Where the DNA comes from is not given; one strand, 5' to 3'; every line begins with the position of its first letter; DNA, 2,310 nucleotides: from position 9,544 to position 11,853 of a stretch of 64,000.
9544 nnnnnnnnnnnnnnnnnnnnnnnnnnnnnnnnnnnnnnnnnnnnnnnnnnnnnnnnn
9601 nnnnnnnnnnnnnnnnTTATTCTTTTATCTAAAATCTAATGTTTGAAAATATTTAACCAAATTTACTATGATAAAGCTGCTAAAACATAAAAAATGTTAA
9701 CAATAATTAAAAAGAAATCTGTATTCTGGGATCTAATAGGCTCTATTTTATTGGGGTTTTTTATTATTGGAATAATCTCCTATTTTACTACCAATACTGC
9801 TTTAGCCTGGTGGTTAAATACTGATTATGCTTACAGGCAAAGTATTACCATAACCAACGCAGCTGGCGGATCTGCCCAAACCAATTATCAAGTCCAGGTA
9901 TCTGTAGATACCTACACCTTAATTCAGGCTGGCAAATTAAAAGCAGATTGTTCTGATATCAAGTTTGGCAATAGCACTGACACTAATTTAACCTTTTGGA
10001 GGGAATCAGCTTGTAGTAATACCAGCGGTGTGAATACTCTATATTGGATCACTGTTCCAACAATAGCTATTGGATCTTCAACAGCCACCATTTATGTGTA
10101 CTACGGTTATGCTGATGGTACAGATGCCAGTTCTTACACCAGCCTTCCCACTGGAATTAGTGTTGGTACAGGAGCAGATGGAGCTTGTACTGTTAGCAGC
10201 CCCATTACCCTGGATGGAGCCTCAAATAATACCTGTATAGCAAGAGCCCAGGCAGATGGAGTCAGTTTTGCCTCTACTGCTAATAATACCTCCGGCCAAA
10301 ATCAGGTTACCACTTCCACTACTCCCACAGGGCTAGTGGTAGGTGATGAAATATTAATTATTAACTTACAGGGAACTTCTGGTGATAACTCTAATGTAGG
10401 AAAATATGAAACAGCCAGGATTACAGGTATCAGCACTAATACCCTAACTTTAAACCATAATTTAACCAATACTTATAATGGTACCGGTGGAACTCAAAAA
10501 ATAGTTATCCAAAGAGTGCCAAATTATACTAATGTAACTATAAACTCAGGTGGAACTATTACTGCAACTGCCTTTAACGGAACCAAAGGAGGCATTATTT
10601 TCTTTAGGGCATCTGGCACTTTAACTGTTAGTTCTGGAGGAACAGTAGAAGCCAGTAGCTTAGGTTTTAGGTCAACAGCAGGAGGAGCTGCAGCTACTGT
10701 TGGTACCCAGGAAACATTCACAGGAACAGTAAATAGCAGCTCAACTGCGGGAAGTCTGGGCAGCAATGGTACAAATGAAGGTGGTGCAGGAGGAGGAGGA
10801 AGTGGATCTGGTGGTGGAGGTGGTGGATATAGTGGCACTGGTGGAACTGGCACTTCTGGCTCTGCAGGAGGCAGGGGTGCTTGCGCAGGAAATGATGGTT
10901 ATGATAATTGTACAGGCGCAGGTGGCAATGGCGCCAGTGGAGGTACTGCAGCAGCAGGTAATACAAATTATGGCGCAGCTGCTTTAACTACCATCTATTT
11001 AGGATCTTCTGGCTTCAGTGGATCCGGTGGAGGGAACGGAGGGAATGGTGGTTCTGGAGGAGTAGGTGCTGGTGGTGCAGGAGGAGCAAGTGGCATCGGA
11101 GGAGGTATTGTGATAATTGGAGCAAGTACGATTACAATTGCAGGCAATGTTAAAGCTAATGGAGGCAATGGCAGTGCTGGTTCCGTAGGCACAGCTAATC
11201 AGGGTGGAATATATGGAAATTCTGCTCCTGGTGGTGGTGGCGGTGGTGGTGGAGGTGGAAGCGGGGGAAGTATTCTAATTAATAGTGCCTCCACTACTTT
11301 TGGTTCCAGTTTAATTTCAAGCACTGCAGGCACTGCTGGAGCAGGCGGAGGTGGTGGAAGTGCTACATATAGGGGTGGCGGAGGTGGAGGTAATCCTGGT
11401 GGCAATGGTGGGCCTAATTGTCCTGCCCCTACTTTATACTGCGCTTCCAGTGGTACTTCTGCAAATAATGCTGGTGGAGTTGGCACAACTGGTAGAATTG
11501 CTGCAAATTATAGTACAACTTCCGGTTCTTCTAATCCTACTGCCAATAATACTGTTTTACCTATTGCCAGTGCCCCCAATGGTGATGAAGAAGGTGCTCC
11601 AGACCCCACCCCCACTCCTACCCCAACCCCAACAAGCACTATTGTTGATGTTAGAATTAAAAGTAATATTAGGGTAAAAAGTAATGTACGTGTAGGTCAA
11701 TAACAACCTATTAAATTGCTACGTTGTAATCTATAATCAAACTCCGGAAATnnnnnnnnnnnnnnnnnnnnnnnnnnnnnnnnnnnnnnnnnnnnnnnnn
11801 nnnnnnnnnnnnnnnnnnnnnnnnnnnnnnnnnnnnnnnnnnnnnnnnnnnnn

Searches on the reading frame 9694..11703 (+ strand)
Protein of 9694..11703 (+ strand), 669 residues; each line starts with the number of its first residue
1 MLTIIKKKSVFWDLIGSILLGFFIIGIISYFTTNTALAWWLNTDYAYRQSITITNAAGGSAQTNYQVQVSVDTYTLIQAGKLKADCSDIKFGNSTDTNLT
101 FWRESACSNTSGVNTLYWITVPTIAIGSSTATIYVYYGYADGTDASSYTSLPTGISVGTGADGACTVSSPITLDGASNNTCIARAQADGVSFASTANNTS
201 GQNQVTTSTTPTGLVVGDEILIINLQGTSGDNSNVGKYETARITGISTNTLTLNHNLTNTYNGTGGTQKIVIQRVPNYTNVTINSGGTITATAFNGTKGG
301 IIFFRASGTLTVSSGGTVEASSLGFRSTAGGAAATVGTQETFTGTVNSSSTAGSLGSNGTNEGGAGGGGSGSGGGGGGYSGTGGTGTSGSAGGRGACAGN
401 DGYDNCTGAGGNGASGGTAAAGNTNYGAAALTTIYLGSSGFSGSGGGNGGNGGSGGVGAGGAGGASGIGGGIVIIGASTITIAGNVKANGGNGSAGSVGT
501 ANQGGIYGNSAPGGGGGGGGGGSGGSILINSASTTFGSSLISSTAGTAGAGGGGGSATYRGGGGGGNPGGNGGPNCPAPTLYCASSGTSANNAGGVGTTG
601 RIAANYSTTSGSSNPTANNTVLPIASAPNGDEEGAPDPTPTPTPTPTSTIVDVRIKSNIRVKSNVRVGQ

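Call 8: search_protein_families(library=pfam, proteins=[window:9694-11703:+], max_evalue=0.001)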
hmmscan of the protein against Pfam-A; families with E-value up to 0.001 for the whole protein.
window:9694-11703:+ (669 aa): 1 family
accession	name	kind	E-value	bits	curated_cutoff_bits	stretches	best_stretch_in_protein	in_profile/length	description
PF10102.14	DUF2341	-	1.4e-07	32.3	23.4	1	85-147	1-60/84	Domain of unknown function (DUF2341)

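Call 75: search_protein_families(library=ncbifam, proteins=[window:9694-11703:+], max_evalue=0.01)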
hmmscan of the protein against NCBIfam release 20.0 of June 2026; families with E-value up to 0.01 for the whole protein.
window:9694-11703:+ (669 aa): 1 family
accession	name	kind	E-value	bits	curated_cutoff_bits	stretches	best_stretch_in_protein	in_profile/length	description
NF047640.1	gliding_AgmC_N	equivalog_domain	0.00051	19.1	275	1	157-547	27-410/412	adventurous gliding motility protein AgmC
